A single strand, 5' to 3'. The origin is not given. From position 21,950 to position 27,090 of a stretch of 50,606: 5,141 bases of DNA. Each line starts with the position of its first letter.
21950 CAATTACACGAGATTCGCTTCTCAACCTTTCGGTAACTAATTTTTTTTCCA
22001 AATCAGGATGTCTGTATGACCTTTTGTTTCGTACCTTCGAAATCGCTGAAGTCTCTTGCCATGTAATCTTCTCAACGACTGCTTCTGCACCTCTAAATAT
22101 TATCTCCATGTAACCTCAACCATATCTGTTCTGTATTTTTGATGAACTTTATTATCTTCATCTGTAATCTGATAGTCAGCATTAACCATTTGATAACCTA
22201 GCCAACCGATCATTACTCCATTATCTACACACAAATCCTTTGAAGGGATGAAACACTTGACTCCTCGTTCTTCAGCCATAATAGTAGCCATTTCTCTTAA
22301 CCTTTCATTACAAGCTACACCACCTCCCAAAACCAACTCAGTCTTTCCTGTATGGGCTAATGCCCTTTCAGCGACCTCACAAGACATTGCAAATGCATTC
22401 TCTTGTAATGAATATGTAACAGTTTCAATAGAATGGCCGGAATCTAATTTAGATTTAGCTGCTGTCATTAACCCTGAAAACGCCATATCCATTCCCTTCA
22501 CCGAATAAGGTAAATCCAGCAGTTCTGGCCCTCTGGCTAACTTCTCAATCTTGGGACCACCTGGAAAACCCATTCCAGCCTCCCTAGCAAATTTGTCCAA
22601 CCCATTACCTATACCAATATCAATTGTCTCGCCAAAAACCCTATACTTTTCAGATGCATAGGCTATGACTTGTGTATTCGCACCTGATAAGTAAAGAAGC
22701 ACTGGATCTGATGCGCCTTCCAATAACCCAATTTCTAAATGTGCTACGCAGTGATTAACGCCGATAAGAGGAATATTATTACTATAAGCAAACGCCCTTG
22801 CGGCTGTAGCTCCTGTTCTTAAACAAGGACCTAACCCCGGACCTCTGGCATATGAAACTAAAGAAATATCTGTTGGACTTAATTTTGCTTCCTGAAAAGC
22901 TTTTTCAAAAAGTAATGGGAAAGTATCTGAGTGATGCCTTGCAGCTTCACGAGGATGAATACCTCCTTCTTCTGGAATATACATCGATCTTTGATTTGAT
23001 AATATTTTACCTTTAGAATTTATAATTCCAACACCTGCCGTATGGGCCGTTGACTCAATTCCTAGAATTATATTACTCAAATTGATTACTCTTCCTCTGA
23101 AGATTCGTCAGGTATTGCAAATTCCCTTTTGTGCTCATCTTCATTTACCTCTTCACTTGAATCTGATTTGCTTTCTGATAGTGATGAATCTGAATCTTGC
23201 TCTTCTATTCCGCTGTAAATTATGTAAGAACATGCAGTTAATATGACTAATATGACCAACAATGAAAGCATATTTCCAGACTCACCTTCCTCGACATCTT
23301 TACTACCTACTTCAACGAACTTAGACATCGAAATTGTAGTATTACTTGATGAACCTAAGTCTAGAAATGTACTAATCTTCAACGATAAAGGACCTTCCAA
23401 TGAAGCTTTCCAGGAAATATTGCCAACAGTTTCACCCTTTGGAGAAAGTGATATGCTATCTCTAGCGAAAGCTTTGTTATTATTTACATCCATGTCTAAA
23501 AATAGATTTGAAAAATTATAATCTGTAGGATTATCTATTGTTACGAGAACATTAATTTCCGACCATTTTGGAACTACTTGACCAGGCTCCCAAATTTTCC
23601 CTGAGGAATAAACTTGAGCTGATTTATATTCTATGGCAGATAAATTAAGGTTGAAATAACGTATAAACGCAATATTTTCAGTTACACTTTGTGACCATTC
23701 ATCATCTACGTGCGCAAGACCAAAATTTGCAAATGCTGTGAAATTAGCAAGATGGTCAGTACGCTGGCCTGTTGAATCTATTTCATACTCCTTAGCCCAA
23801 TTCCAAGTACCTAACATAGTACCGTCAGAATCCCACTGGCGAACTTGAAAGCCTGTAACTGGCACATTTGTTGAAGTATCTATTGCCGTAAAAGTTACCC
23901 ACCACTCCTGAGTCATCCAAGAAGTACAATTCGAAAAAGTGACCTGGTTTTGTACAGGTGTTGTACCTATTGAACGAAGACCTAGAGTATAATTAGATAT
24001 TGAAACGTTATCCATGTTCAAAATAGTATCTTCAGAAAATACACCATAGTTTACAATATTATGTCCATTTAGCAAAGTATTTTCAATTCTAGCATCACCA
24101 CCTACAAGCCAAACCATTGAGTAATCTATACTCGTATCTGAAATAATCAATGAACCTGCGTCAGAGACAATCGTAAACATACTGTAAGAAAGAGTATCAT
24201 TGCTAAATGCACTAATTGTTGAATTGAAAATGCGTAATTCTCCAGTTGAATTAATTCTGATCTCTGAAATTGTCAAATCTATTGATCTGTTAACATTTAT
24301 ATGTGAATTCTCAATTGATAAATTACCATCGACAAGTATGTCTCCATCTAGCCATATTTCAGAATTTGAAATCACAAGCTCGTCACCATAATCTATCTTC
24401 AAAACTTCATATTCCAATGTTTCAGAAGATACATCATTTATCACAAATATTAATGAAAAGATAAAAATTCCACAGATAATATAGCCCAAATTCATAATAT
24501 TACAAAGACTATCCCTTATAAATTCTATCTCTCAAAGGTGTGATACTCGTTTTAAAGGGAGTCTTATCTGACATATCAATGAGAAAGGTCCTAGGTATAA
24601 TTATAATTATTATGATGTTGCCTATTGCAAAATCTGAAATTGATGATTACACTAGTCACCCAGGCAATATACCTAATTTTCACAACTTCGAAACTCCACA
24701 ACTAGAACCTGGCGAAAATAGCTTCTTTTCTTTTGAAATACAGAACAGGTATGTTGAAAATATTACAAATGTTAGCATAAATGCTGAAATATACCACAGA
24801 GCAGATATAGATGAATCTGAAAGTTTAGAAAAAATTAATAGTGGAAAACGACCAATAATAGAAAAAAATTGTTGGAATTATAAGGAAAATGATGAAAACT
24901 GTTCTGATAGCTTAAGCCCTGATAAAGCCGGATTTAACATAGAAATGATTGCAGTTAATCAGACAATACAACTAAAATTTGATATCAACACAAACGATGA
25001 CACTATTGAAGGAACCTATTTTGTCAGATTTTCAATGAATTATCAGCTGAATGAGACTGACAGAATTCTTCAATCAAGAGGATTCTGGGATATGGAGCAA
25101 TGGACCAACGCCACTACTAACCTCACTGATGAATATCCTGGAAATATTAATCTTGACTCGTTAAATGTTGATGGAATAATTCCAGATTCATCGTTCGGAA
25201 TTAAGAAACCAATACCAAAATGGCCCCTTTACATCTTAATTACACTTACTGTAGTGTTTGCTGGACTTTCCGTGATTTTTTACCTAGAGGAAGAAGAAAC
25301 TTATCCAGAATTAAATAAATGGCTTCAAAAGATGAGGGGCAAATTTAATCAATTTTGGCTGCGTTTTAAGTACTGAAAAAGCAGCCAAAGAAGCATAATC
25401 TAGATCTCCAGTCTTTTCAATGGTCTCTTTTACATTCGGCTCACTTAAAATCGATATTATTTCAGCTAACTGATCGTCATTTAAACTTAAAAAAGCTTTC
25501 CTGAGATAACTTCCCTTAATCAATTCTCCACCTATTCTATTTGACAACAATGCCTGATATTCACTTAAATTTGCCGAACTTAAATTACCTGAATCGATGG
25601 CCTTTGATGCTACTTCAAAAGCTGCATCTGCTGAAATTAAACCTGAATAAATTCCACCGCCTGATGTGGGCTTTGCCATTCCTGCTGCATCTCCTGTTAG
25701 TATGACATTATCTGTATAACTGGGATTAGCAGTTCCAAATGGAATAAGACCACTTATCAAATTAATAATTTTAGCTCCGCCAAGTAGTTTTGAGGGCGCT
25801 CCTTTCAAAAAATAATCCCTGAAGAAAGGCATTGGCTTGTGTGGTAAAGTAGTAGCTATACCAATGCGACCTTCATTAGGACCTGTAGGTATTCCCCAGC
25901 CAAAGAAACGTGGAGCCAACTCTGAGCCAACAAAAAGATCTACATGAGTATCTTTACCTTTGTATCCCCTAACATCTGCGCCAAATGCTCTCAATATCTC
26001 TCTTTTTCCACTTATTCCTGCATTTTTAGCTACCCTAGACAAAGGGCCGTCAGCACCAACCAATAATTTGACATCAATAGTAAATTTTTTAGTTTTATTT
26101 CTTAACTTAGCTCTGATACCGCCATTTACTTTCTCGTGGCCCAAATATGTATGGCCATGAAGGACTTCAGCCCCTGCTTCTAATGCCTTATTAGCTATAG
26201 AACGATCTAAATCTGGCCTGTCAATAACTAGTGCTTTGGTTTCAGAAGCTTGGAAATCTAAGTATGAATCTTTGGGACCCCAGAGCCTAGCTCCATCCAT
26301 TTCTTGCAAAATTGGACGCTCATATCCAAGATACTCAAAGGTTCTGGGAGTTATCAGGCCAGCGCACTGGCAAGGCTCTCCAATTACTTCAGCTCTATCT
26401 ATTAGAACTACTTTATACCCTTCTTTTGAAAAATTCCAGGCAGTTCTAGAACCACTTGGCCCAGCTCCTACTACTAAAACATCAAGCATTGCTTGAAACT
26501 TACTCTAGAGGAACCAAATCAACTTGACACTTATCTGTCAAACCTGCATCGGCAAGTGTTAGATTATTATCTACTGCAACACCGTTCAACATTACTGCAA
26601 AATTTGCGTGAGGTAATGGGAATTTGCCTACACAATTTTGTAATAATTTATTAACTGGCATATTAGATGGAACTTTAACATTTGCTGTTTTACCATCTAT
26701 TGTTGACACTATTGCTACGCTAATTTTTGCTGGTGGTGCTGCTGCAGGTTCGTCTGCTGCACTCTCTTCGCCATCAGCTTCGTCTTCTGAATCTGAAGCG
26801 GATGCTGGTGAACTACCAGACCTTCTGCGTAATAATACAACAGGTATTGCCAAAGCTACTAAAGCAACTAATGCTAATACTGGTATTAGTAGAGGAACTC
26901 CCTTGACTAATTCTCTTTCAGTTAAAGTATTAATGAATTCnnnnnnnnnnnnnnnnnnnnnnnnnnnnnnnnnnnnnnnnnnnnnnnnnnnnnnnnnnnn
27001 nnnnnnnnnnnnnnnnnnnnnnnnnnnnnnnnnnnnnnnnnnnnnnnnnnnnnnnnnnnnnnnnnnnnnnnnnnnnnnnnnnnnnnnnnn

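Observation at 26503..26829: Giant surface protein ends in a predicted cytoplasmic ubiquitin-like (beta-grasp) module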

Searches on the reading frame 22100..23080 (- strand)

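Call 6: search_protein_families(library=pfam, proteins=[window:22100-23080:-], max_evalue=0.001)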
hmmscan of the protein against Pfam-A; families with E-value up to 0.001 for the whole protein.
window:22100-23080:- (326 aa): 2 families
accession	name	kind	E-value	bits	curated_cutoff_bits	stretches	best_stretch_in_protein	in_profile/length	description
PF00814.31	TsaD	-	3.6e-81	273.2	24.8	1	30-293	9-264/264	tRNA N6-adenosine threonylcarbamoyltransferase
PF22521.2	HypF_C_2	-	2.4e-09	37.8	27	1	177-292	122-240/241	Carbamoyltransferase, Kae1-like Domain, second subdomain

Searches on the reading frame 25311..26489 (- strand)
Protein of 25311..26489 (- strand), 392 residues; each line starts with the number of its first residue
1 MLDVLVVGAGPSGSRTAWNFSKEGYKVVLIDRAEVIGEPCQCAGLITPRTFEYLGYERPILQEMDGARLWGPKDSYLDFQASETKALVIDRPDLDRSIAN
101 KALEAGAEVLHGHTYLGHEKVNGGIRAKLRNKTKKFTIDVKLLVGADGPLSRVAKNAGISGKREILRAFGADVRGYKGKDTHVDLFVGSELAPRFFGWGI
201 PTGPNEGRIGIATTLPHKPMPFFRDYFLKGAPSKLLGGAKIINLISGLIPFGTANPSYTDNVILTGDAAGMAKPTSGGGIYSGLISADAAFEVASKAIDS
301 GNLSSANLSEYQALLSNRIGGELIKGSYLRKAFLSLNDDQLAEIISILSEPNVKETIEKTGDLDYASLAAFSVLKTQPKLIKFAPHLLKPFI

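Call 6: search_protein_families(library=pfam, proteins=[window:25311-26489:-], max_evalue=0.001)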
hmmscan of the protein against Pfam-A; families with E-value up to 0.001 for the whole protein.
window:25311-26489:- (392 aa): 8 families
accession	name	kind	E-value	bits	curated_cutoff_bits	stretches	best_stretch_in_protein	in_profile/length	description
PF01494.25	FAD_binding_3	-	1e-20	74.7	22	1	2-165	2-177/349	FAD binding domain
PF01266.30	DAO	-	9.6e-09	35.6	27.9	1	3-55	1-55/353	FAD dependent oxidoreductase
PF13450.12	NAD_binding_8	-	8.9e-06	26.3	21.9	1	6-37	1-32/68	NAD(P)-binding Rossmann-like domain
PF05834.18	Lycopene_cycl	-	1.2e-05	25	23.4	0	3-35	1-35/380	Lycopene cyclase protein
PF12831.13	FAD_oxidored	-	5.6e-05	23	27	1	3-50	1-48/416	FAD dependent oxidoreductase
PF07992.20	Pyr_redox_2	-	0.0001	22.3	26.1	1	3-162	2-119/291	Pyridine nucleotide-disulphide oxidoreductase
PF03486.20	HI0933_like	-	0.00019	21.4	50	1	3-44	2-43/244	HI0933-like protein Rossmann domain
PF01134.28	GIDA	-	0.00061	19.4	22.1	1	3-32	1-31/391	Glucose inhibited division protein A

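Call 20: search_protein_families(library=ncbifam, proteins=[window:25311-26489:-], max_evalue=0.01)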
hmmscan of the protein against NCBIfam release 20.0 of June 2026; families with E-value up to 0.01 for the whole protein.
window:25311-26489:- (392 aa): 67 families (the best 25 are shown)
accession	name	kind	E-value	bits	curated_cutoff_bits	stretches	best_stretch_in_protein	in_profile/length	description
TIGR02032.1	GG-red-SF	subfamily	6.3e-60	203.4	158.8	1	3-293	2-296/297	geranylgeranyl reductase family protein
NF041160.1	DGGPL_Thplmales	equivalog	1.7e-36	126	780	1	2-355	4-371/396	digeranylgeranylglycerophospholipid reductase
TIGR02023.1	BchP-ChlP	subfamily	1.8e-31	109.5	343.3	1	3-313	2-315/388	geranylgeranyl diphosphate reductase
NF041080.1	DGGGPL_reductase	equivalog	3.8e-25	88.7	580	1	2-366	2-384/447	digeranylgeranylglycerophospholipid reductase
TIGR02028.1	ChlP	equivalog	5.6e-16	58.3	505.3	1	2-288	1-298/398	geranylgeranyl reductase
NF049967.1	QhpG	equivalog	5.9e-16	58.4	240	1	4-148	1-139/423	flavin-dependent monooxygenase QhpG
NF045655.1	MkRedMenJ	equivalog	2.2e-14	53.2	700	1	3-295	6-316/406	menaquinone reductase MenJ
NF004832.0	PRK06184.1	subfamily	8.9e-13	47.8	476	2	1-54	6-58/506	hypothetical protein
NF004780.0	PRK06126.1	subfamily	1.4e-12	46.7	445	2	3-53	10-59/552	hypothetical protein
NF006092.0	PRK08244.1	equivalog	1.5e-11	43.7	644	1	2-173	3-183/494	monooxygenase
NF033145.1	rif_monoox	equivalog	1.3e-10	40.8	800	1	3-160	2-163/472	rifampin monooxygenase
TIGR01988.1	Ubi-OHases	subfamily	3.9e-10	39.1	224.65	1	3-163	1-177/387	ubiquinone biosynthesis hydroxylase, UbiH/UbiF/VisC/COQ6 family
NF046068.1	AkvoneHdxseDnrF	equivalog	4.5e-10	39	650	1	98-160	115-179/439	aklavinone 12-hydroxylase DnrF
NF038171.1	maturase_LodB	equivalog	1.4e-09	37.6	400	1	3-162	1-172/361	lysine-epsilon-oxidase maturase LodB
NF046069.1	AkvoneHdxseRdmE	equivalog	2.3e-09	36.6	700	1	98-160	116-180/521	aklavinone 12-hydroxylase RdmE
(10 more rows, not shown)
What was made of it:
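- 25311..26489 (-): Geranylgeranyl reductase family gene. It starts 10 nt after the giant gene's stop on the same strand, so it is probably co-transcribed. TIGR02032 scores 203.4 bits against a cut-off of 158.8 (call 20).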

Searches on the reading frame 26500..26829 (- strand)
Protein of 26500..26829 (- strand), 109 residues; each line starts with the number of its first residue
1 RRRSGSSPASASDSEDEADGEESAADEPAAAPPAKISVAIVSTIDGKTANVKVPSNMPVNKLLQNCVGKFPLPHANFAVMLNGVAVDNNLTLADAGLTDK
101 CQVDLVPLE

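Call 4: search_protein_families(library=pfam, proteins=[window:26500-26829:-], max_evalue=10)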
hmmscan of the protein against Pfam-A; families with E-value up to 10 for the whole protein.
window:26500-26829:- (109 aa): 4 families
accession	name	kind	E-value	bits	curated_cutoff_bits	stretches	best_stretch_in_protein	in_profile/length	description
PF11470.14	TUG-UBL1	-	3.6e-06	27.5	23.3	1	45-105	4-65/65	TUG ubiquitin-like domain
PF11976.14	Rad60-SLD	-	8.7e-05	22.7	23.8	1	40-106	4-71/72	Ubiquitin-2 like Rad60 SUMO-like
PF00240.29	ubiquitin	-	0.00027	21.1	25.4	1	41-106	3-68/72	Ubiquitin family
PF08817.16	YukD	-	0.062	14.5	27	1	40-99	6-70/76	WXG100 protein secretion system (Wss), protein YukD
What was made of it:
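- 26503..26724 (-): 74-aa ubiquitin-like beta-grasp domain, aa 1706-1779, ending ...DLVPLE with no Gly-Gly. Pfam (call 4).
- On Ubiquitin-like beta-grasp superfamily (Pfam clan Ubiquitin): For the isolated tail, TUG-UBL1 scores 27.5 bits (cut-off 23.3), Rad60-SLD 22.7 (23.8) and ubiquitin 21.1 (25.4) (call 4).
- On YukD/EsaB family (PF08817): 14.5 bits against 27 (call 4).
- Closest known: YukD/EsaB family. Different: The tail itself scores only 14.5 bits on PF08817 against a cut-off of 27 (call 4).
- Closest known: Eukaryotic membrane-anchored UBL/UBX proteins. Same: TUG-UBL1 is the top Pfam match, at 27.5 bits for the isolated tail (call 4).
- Checked: Pfam on the isolated tail gives TUG-UBL1 at E 3.6e-6, Rad60-SLD at 8.7e-5 and ubiquitin at 2.7e-4 (call 4).
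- Fold: Pfam TUG-UBL1 at 27.5 bits against a cut-off of 23.3, with Rad60-SLD and ubiquitin just below their cut-offs (call 4). The best Pfam match is TUG-UBL1; TUG is a p97 cofactor in eukaryotes (call 4).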

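Call 8: find_homologous_proteins(query=window:26500-26829:-, max_evalue=0.001)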
Query window:26500-26829:- (109 aa): 38 proteins with E <= 0.001 among 45 candidates.
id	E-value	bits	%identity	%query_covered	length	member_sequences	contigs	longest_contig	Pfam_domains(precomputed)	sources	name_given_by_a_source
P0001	6.8e-56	205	90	100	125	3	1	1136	PF11470.15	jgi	-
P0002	1.5e-53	197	93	79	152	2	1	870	PF11470.15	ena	-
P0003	1.6e-52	194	98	75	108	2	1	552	PF11470.15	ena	-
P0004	2.2e-52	194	98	78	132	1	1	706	PF11470.15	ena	-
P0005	1.1e-51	191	86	100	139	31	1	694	PF11470.15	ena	-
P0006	6.6e-45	170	76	100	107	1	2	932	PF11470.15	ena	-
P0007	1.7e-43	165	91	74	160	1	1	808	PF11470.15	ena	-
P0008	6.8e-43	163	91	74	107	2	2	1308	PF11470.15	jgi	jgi:phytoene/squalene synthetase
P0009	7.1e-43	163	91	74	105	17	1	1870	PF11470.15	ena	-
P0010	1.0e-42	163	91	72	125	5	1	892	PF11470.15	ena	-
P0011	1.6e-42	162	91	73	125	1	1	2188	PF11470.15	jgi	jgi:hypothetical protein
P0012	3.3e-42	161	90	74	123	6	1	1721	PF11470.15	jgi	jgi:hypothetical protein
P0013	4.7e-42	160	72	100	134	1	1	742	PF11470.15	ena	-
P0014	5.8e-42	160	90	74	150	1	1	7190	PF11470.15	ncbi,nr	ncbi:MAG: hypothetical protein MKZ83_04005, partial [Candidatus Poseidoniia archaeon]|nr:hypothetica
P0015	9.9e-42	159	72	100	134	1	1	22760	PF11470.15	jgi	-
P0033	1.3e-30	124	72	72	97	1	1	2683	PF11470.15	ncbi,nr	ncbi:MAG: EsaB/YukD family protein, partial [Candidatus Poseidoniia archaeon]|nr:EsaB/YukD family pr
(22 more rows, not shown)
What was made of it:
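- On YukD/EsaB family (PF08817): NCBI names fragment P0033 'EsaB/YukD family protein' (call 8).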

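Call 14: predict_structure(protein=window:26500-26829:-)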
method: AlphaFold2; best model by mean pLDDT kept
length: 109 residues; sequences in the alignment: 1
mean_pLDDT: 71.8   pTM: 0.49
mean pLDDT of the five models: 71.8, 70.0, 65.6, 57.3, 53.1
residues with pLDDT >= 90: 0; 70-90: 64; 50-70: 41; < 50: 4
segments of 3 or more residues with pLDDT < 50: 1-3
pLDDT, mean of each block of 10 residues (from residue 1): 57 63 53 79 79 86 74 64 80 81 74
secondary structure, 60 per line:
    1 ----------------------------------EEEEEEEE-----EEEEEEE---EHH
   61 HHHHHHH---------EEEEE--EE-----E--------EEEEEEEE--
elements in order: E35-42 E48-54 H59-67 E77-81 E100-107

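Call 19: fold_search(model_id=the predicted structure, library=pdb)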
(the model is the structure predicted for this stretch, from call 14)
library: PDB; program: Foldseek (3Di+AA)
matches with E <= 10: 1770; with E <= 0.001: 409
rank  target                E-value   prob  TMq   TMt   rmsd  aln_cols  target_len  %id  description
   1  5eql_B                2.5e-06  1.00  0.61  0.84   1.7        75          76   17  Isoform-specific inhibition of SUMO-dependent protein-protein interactions (released 2016-11-23)
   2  4wjn_A                5.2e-06  1.00  0.61  0.83   1.9        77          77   14  Crystal structure of SUMO1 in complex with phosphorylated PML (released 2014-12-31)
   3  2io1_B                6.4e-06  1.00  0.59  0.77   1.9        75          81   17  Crystal structure of human Senp2 in complex with preSUMO-3 (released 2006-11-14)
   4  5elu_B                8.9e-06  1.00  0.61  0.85   1.6        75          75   17  Isoform-specific inhibition of SUMO-dependent protein-protein interactions (released 2016-11-16)
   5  8djh_A                8.9e-06  1.00  0.63  0.79   2.7        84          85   14  Ternary complex of SUMO1 with a phosphomimetic SIM of PML and zinc (released 2022-08-10)
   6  3zo5_B                1.0e-05  1.00  0.61  0.79   1.7        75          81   17  Structure of SENP2-Loop1 in complex with preSUMO-2 (released 2014-01-29)
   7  2io0_B                1.0e-05  1.00  0.60  0.75   1.8        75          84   17  Crystal structure of human Senp2 in complex with preSUMO-2 (released 2006-11-14)
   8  5tvq_B                1.0e-05  1.00  0.54  0.75   2.3        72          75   18  Mouse Tdp2 catalytic domain bound to SUMO2 (released 2017-09-27)
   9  7s6p_A                1.4e-05  1.00  0.61  0.45   1.8        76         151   18  The crystal structure of human ISG15 (released 2021-09-22)
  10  6uyo_C                1.6e-05  1.00  0.60  0.83   1.8        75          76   15  Crystal structure of K37-acetylated SUMO1 in complex with PML-SIM (released 2019-11-27)
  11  4wjq_C                1.6e-05  1.00  0.59  0.81   1.9        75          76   15  Crystal Structure of SUMO1 in complex with Daxx (released 2014-12-31)
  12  6l0l_MODEL_1_A        1.7e-05  1.00  0.60  0.77   1.9        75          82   21  Hydra-1ubq de nova designed by Hydra based on ubiquitin (released 2020-09-30)
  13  6uyx_A                1.7e-05  1.00  0.60  0.82   1.9        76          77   14  Crystal structure of K37-acetylated SUMO1 in complex with phosphorylated DAXX (released 2019-11-27)
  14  6v7q_A                1.7e-05  1.00  0.59  0.81   1.9        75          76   15  Crystal structure of SUMO1 in complex with phosphorylated PIAS-SIM2 (released 2020-04-01)
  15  6uyz_C                1.7e-05  1.00  0.60  0.79   2.0        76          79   14  Crystal structure of K46-acetylated SUMO1 in complex with phosphorylated DAXX (released 2019-11-27)
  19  6fj7                  2.1e-05  1.00  0.60  0.79   2.1        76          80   20  Caldiarchaeum Subterraneum Ubiquitin (released 2018-07-25)
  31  6fno_D                2.8e-05  1.00  0.61  0.74   1.8        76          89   20  Caldiarchaeum Subterraneum Ubiquitin:Rpn11-homolog complex, zinc soak (released 2018-07-25)
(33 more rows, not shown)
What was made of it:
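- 26503..26724 (-): Foldseek PDB (call 19).
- On Ubiquitin-like beta-grasp superfamily (Pfam clan Ubiquitin): Foldseek PDB: SUMO1/2/3, ISG15, NEDD8, ubiquitin and Caldiarchaeum ubiquitin, at E 2.5e-6 to 5e-5, target TM 0.75-0.85 and rmsd 1.6-1.9 Å over 72-77 columns (call 19).
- Closest known: Archaeal conjugatable ubiquitin-like proteins. Same: Caldiarchaeum ubiquitin (6fj7, 6fno) is among the Foldseek hits, at target TM 0.74-0.79 (call 19).
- Checked: All of the top 50 are ubiquitin-type structures: SUMO, ISG15, NEDD8, ubiquitin and ubiquitin-based designs, and other ubiquitin-like domains (call 19).
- Foldseek gives SUMO/ISG15/ubiquitin at E about 1e-5, target TM 0.75-0.85 and rmsd 1.6-1.9 Å (call 19).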

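Call 20: search_protein_families(library=ncbifam, proteins=[window:26500-26829:-], max_evalue=0.01)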
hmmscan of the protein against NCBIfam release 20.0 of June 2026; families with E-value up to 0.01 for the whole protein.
window:26500-26829:- (109 aa): 0 families

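Call 35: predict_structure(alignment_id=A1)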
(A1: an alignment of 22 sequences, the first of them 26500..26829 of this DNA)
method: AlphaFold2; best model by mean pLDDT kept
length: 109 residues; sequences in the alignment: 22
mean_pLDDT: 71.4   pTM: 0.51
mean pLDDT of the five models: 71.4, 71.2, 69.8, 68.7, 68.6
residues with pLDDT >= 90: 0; 70-90: 68; 50-70: 19; < 50: 22
segments of 3 or more residues with pLDDT < 50: 8-11, 13-15, 17-29
pLDDT, mean of each block of 10 residues (from residue 1): 49 46 45 76 81 87 78 72 85 84 82
secondary structure, 60 per line:
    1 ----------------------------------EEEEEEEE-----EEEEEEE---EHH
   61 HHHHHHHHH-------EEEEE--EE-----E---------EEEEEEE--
elements in order: E35-42 E48-54 H59-69 E77-81 E101-107
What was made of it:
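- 26725..26820 (-): 32-aa Ser/Ala/Asp/Glu/Pro linker, aa 1674-1705, predicted disordered and poorly conserved. pLDDT is below 50 in the MSA-based model (call 35).
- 26503..26724 (-): AlphaFold2 (calls 14, 35).
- On Ubiquitin-like beta-grasp superfamily (Pfam clan Ubiquitin): Domain pLDDT is 72-87 (calls 14, 35).
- Checked: The strand-strand-helix-strand reading is reproduced by two AlphaFold2 models (calls 14 and 35).
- Two AlphaFold2 models share the same topology (calls 14, 35). The flexible linker (call 35) would give an unfoldase an initiation site. The domain is compact and sits at the extreme C-terminus (calls 14, 35).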

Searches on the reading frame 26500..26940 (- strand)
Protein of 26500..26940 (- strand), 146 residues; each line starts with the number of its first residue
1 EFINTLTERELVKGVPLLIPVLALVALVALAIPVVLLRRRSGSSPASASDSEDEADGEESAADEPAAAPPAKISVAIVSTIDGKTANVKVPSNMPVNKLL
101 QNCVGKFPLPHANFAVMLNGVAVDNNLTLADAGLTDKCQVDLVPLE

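Call 4: search_protein_families(library=pfam, proteins=[window:26500-26940:-], max_evalue=10)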
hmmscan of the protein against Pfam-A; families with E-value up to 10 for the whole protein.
window:26500-26940:- (146 aa): 6 families
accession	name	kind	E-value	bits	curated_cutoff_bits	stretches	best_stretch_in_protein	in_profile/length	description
PF11470.14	TUG-UBL1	-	6.8e-06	26.6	23.3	1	82-142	4-65/65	TUG ubiquitin-like domain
PF11976.14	Rad60-SLD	-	0.00018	21.7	23.8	1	77-143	4-71/72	Ubiquitin-2 like Rad60 SUMO-like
PF00240.29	ubiquitin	-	0.00054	20.1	25.4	1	78-143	3-68/72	Ubiquitin family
PF09991.14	DUF2232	-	0.0087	15.7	27.8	1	17-46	11-40/290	Predicted membrane protein (DUF2232)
PF14030.11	DUF4245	-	0.066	13.6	30.1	1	21-69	10-58/165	Protein of unknown function (DUF4245)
PF08817.16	YukD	-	0.1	13.8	27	1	77-136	6-70/76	WXG100 protein secretion system (Wss), protein YukD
